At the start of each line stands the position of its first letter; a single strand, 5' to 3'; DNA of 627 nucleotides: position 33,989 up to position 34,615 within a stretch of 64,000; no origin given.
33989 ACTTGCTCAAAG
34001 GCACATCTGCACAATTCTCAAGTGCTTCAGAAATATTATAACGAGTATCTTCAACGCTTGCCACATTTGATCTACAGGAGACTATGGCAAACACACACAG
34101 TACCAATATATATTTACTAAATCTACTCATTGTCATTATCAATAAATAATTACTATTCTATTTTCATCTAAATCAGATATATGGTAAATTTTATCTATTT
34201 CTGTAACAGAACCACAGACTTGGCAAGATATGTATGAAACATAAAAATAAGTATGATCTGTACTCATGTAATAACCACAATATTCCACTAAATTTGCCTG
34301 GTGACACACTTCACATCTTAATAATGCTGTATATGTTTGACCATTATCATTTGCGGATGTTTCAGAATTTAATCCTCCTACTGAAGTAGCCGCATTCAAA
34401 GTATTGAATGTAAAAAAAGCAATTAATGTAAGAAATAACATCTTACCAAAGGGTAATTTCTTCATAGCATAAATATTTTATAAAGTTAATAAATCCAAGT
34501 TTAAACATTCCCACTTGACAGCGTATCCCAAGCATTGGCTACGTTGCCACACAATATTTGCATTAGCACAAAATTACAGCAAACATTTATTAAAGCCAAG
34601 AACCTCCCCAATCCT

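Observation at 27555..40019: Candidate undescribed system: regulator pair, three exported CxxC mini-proteins and six paralogous propeller-type lipoproteins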

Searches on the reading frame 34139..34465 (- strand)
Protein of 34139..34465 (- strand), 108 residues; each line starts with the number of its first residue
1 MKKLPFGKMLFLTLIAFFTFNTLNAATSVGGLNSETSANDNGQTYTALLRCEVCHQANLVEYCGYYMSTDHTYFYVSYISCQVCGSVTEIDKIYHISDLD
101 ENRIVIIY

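Call 3: search_protein_families(library=pfam, proteins=[window:34139-34465:-], max_evalue=0.1)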
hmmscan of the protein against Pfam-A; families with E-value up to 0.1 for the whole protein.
window:34139-34465:- (108 aa): 1 family
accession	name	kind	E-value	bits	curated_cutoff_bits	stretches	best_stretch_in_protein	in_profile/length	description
PF12898.13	Stc1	-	0.045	14.8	24.8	1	33-92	23-65/84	Stc1 domain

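Call 4: search_protein_families(library=ncbifam, proteins=[window:34139-34465:-], max_evalue=0.1)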
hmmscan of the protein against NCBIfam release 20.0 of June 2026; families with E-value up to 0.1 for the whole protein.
window:34139-34465:- (108 aa): 0 families

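Call 15: find_homologous_proteins(query=window:34139-34465:-, max_evalue=1)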
Query window:34139-34465:- (108 aa): 11 proteins with E <= 1 among 11 candidates.
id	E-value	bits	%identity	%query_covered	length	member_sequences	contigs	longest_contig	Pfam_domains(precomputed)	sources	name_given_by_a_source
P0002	2.1e-64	232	96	100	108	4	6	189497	-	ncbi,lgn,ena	-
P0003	3.0e-55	202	87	99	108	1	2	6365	-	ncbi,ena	-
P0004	1.0e-53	198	84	99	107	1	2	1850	-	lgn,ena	-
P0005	3.5e-50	186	79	99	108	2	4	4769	-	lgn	-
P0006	2.6e-46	174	76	99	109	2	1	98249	-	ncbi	-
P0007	3.3e-43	164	70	97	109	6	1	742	-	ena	-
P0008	3.2e-38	148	68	99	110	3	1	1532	-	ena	-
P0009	9.8e-38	146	68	97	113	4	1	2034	-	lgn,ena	-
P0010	1.4e-33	133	67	90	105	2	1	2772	-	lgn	-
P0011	2.8e-25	106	74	61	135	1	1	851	-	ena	-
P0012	1.1e-8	53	62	47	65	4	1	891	-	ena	-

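Call 21: find_encoding_contigs(protein=P0006, flank=10000, max_places=4)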
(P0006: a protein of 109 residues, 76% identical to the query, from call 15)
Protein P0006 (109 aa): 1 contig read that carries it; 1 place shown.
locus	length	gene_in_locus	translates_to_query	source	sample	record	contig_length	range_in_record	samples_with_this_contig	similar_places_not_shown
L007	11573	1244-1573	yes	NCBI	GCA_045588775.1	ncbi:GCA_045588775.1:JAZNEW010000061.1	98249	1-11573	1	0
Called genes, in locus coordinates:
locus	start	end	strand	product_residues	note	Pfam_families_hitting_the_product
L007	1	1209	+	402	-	?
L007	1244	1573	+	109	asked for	-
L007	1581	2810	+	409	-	PF16287:DUF4933 (faint), PF17170:DUF5128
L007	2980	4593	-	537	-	PF00749:tRNA-synt_1c, PF19269:Anticodon_2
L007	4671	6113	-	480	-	PF00091:Tubulin, PF12327:FtsZ_C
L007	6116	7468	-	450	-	PF02491:SHS2_FTSA, PF06723:MreB_Mbl, PF11104:PilM_2 (weak), PF14450:FtsA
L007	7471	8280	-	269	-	-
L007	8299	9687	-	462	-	PF01225:Mur_ligase, PF08245:Mur_ligase_M, PF02875:Mur_ligase_C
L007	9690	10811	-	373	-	PF03033:Glyco_transf_28, PF04101:Glyco_tran_28_C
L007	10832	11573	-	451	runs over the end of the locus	PF01098:FTSW_RODA_SPOVE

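Call 36: search_protein_representatives(alignment_id=A5)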
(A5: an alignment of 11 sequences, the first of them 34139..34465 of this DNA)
Query: 11 sequences, 109 profile positions. Proteins with E-value up to 0.001 (for the whole library): 8; up to 1e-10: 5; up to 1e-30: 2. The best 8 are listed.
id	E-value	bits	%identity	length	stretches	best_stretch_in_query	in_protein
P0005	6.0e-53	193.7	-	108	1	1-108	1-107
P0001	4.0e-32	126.7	-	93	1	7-99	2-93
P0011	1.7e-28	114.9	-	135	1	41-107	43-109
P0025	7.3e-18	80.8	-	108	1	1-105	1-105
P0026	5.2e-12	61.9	-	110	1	1-108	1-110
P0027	2.3e-10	56.6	-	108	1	1-107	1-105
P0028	5.5e-09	52.2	-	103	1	7-103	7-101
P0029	8.0e-04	35.6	-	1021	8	29-64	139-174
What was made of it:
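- Closest known: NVEALA. Different: They belong to tiny families: 8 hits among 1.84 billion representatives (call 36).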

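Call 39: find_encoding_contigs(protein=P0026, flank=8000, max_places=3)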
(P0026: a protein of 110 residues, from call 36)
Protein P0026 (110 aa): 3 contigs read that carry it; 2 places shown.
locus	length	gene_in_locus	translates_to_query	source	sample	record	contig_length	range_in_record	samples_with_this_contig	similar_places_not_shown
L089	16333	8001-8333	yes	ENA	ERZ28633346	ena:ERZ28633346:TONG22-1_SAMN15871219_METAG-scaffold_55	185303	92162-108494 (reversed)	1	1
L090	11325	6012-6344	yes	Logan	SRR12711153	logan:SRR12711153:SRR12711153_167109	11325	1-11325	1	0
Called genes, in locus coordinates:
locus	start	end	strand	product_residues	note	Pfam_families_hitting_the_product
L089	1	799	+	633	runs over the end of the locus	PF00501:AMP-binding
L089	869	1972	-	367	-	PF01926:MMR_HSR1, PF02421:FeoB_N (weak), PF06071:YchF-GTPase_C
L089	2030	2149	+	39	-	-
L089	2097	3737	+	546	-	-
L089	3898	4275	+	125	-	PF11589:DUF3244 (weak), PF18962:Por_Secre_tail (weak)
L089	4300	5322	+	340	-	-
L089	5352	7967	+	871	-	-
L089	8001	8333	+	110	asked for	-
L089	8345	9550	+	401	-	PF16287:DUF4933 (weak), PF17170:DUF5128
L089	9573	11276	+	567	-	PF04932:Wzy_C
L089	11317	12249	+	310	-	PF19580:Exo_endo_phos_3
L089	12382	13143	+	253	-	PF00303:Thymidylat_synt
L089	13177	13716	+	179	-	PF00186:DHFR_1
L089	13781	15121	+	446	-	PF00209:SNF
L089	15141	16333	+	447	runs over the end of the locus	PF00209:SNF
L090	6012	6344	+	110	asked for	-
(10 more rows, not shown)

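Call 40: find_encoding_contigs(protein=P0028, flank=8000, max_places=3)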
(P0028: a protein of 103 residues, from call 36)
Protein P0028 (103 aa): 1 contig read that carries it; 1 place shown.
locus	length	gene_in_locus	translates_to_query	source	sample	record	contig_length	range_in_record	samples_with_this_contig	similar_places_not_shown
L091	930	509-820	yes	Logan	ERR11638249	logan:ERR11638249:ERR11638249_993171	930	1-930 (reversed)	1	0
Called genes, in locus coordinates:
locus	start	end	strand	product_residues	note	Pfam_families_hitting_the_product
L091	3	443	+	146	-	?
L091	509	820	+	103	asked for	-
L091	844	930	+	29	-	?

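Call 64: search_protein_families(library=padloc, proteins=[window:34139-34465:-], max_evalue=0.01)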
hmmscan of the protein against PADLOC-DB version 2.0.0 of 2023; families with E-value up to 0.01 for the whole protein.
window:34139-34465:- (108 aa): 0 families

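Call 67: predict_structure(alignment_id=A5)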
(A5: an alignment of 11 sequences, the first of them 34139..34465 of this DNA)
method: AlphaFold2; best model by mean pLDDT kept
length: 108 residues; sequences in the alignment: 11
mean_pLDDT: 66.1   pTM: 0.51
mean pLDDT of the five models: 66.1, 63.2, 62.7, 59.3, 59.1
residues with pLDDT >= 90: 6; 70-90: 52; 50-70: 17; < 50: 33
segments of 3 or more residues with pLDDT < 50: 1-4, 19-46
pLDDT, mean of each block of 10 residues (from residue 1): 48 52 37 33 49 77 88 88 87 85 85
secondary structure, 60 per line:
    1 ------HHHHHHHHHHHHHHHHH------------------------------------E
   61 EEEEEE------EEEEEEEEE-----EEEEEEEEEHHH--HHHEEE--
elements in order: H7-23 E60-66 E73-81 E87-95 E104-106
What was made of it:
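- On Zinc ribbon / rubredoxin-like knuckle proteins: The P2 model is all beta with pLDDT ~85 (call 67).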

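Call 72: search_protein_families(library=pfam, proteins=[L089:4300-5322:+, L089:5352-7967:+, L089:9573-11276:+, L089:2097-3737:+], max_evalue=0.01)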
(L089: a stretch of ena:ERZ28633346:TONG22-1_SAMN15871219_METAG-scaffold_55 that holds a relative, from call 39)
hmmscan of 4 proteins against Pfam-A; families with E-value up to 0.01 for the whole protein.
L089:4300-5322:+ (340 aa): 0 families

L089:5352-7967:+ (871 aa): 0 families

L089:9573-11276:+ (567 aa): 5 families
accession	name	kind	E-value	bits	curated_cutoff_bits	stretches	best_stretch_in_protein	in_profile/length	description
PF04932.20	Wzy_C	-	1.6e-15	57.6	31.7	1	186-327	1-149/149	O-Antigen ligase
PF07719.23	TPR_2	-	0.0008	19.8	27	0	485-509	4-28/34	Tetratricopeptide repeat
PF13181.12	TPR_8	-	0.00085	19.7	25.7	0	485-506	4-25/34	Tetratricopeptide repeat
PF11992.13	TgpA_N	-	0.002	17.6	30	1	185-408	2-176/333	TgpA N-terminal domain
PF00515.34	TPR_1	-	0.0036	17.5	27.8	0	485-508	4-27/34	Tetratricopeptide repeat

L089:2097-3737:+ (546 aa): 3 families
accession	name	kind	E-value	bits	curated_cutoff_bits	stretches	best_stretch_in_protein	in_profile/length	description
PF14559.12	TPR_19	-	0.00038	21.2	25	0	250-275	25-50/68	Tetratricopeptide repeat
PF13428.12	TPR_14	-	0.005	17.9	23.5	0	254-279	5-30/44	Tetratricopeptide repeat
PF07719.23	TPR_2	-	0.0082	16.6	27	0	99-124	2-27/34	Tetratricopeptide repeat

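Call 73: fold_search(model_id=the predicted structure, library=pdb)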
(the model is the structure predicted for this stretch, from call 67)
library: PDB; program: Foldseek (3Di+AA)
matches with E <= 10: 83; with E <= 0.001: 0
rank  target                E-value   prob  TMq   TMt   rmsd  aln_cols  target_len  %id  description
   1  7pzy_d                1.2e+00  0.08  0.19  0.30   9.5        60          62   10  Structure of the vacant Candida albicans 80S ribosome (released 2022-05-18)
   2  4c2m_I                1.8e+00  0.13  0.27  0.24  12.3        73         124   16  Structure of RNA polymerase I at 2.8 A resolution (released 2013-10-23)
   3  4yoc_A                2.2e+00  0.05  0.22  0.04  15.0        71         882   15  Crystal Structure of human DNMT1 and USP7/HAUSP complex (released 2015-05-27)
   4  5m3m_I                2.4e+00  0.11  0.25  0.23  12.3        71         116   17  Free monomeric RNA polymerase I at 4.0A resolution (released 2016-11-23)
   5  9qf5_Be               3.1e+00  0.28  0.22  0.29   4.5        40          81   25  Structure of P. furiosus 70S ribosome grown at 102deg (released 2025-11-05)
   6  8oj3_e                3.1e+00  0.04  0.18  0.27   6.3        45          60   11  Crystal structure of the Candida albicans 80S ribosome in complex with geneticin G418 (rotated state) (released 2024-10-09)
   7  9f1d_Cu               3.1e+00  0.02  0.17  0.17  17.3        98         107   10  Mammalian quaternary complex of a translating 80S ribosome, NAC, MetAP1 and NatA/E-HYPK (released 2024-08-21)
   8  2k4x_MODEL_1_A        3.6e+00  0.07  0.24  0.41  11.0        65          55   14  Solution structure of 30S ribosomal protein S27A from Thermoplasma acidophilum (released 2008-08-19)
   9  4c2m_X                3.8e+00  0.08  0.27  0.25  11.1        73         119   16  Structure of RNA polymerase I at 2.8 A resolution (released 2013-10-23)
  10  6x9i_A                3.8e+00  0.05  0.19  0.03   3.4        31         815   16  Human DNMT1(729-1600) Bound to Zebularine-Containing 12mer dsDNA (released 2021-07-07)
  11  7qep_D8               3.8e+00  0.03  0.18  0.28   8.9        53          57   11  Cryo-EM structure of the ribosome from Encephalitozoon cuniculi (released 2022-02-09)
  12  6x9k_A                4.1e+00  0.06  0.20  0.03   3.3        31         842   16  Human DNMT1(729-1600) Bound to Zebularine-Containing 12mer dsDNA and Inhibitor GSK3685032A (released 2021-07-07)
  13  8q7z_AB               4.1e+00  0.02  0.14  0.20   6.3        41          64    7  Structure of the G. gallus 80S non-rotated ribosome (released 2024-08-28)
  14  9qf4_Be               4.4e+00  0.20  0.22  0.29   4.5        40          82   25  Structure of P. furiosus 70S ribosome grown at 95 degC (released 2025-11-05)
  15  9fny_AZ               4.4e+00  0.06  0.20  0.29   4.6        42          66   14  PF30S-PF30S dimer mediated by aRDF from P. furiosus (Structure I) (released 2025-01-15)
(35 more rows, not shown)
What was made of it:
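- On Zinc ribbon / rubredoxin-like knuckle proteins: Foldseek best E 1.2 (call 73).
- Foldseek found nothing significant for the P2 model (call 73).
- Tried and rejected: Foldseek of the P2 model: nothing significant (call 73).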

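Call 85: search_protein_families(library=ncbifam, proteins=[L089:2097-3737:+, L089:3847-4275:+], max_evalue=0.05)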
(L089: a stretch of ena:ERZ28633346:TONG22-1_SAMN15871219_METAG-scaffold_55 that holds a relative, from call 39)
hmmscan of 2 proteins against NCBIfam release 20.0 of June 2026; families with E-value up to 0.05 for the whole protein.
L089:2097-3737:+ (546 aa): 5 families
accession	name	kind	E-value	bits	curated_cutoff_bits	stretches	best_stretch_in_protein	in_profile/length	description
NF053779.1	BT3442_fam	equivalog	2.3e-23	82.7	940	1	1-536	1-553/563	BT3442 family protein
NF004487.0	PRK05815.3-5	equivalog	0.0028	17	224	1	344-432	20-105/269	F0F1 ATP synthase subunit A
TIGR00756.2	PPR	repeat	0.043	14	20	0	255-274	5-24/35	pentatricopeptide repeat protein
NF042931.1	SAG1386_EF1546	equivalog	0.046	13.8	80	0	336-400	12-83/158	SAG1386/EF1546 family surface-associated protein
NF033483.0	PknB_PASTA_kin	equivalog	0.05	12.6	450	0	276-406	258-391/563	Stk1 family PASTA domain-containing Ser/Thr kinase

L089:3847-4275:+ (142 aa): 5 families
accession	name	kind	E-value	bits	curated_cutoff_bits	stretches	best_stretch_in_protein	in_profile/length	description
TIGR04183.1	Por_Secre_tail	domain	0.00025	21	23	1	68-134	1-64/72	T9SS type A sorting domain-containing protein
NF040782.1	PG_glutam_Chrys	equivalog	0.0051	16.1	250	1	21-94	3-76/321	protein-glutamine glutaminase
NF004037.0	PRK05518.1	equivalog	0.031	14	184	1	45-92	21-67/181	50S ribosomal protein L6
NF005819.0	PRK07695.1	equivalog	0.039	13.6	251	0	54-115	130-191/205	thiazole tautomerase TenI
NF003408.0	PRK04778.1-2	equivalog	0.04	12.5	1122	1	22-84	9-71/571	septation ring formation regulator EzrA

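Call 89: find_encoding_contigs(protein=P0025, flank=9000, max_places=3)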
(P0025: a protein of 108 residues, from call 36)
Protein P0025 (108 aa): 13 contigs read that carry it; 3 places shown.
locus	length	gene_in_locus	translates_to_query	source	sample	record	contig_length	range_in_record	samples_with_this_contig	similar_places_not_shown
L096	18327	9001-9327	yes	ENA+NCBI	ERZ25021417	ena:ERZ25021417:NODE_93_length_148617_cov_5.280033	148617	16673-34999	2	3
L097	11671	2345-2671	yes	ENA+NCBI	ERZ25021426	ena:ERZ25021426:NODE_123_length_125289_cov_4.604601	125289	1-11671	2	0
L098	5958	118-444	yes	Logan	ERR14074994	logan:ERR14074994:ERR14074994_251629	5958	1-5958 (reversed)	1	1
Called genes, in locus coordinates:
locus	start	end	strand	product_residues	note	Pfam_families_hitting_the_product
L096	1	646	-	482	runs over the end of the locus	PF13102:Phage_int_SAM_5 (weak), PF00589:Phage_integrase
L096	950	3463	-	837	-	PF13091:PLDc_2 (faint)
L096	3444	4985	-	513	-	-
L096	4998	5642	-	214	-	PF10544:T5orf172, PF13455:MUG113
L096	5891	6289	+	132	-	PF04237:YjbR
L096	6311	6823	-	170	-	-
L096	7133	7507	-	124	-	PF06803:DUF1232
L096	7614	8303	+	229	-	PF00578:AhpC-TSA, PF08534:Redoxin, PF10417:1-cysPrx_C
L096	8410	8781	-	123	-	PF06803:DUF1232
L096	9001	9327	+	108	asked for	-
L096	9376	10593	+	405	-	PF16287:DUF4933 (weak), PF17170:DUF5128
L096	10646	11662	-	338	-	PF07313:AmiA-like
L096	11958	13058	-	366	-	PF01063:Aminotran_4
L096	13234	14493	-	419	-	PF00291:PALP, PF00585:Thr_dehydrat_C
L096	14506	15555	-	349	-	PF07991:KARI_N, PF01450:KARI_C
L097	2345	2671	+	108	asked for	-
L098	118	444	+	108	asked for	-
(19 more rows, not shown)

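Call 90: find_encoding_contigs(protein=P0027, flank=9000, max_places=3)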
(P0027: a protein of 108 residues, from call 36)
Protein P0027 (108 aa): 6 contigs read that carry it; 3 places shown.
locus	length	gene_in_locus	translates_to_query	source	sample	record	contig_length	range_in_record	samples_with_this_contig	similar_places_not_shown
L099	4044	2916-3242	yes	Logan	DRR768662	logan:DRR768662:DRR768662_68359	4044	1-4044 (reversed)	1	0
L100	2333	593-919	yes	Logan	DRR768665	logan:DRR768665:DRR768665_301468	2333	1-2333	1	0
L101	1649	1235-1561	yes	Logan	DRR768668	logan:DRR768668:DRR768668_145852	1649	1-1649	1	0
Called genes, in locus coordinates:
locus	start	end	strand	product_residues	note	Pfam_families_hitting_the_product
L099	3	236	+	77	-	?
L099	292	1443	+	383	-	PF09640:DUF2027, PF01713:Smr (weak)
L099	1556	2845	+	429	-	PF04389:Peptidase_M28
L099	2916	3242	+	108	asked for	-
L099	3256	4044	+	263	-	?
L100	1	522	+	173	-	?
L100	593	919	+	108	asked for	-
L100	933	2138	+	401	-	PF16287:DUF4933 (weak), PF17170:DUF5128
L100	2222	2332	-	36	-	?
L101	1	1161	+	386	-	?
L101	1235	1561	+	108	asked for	-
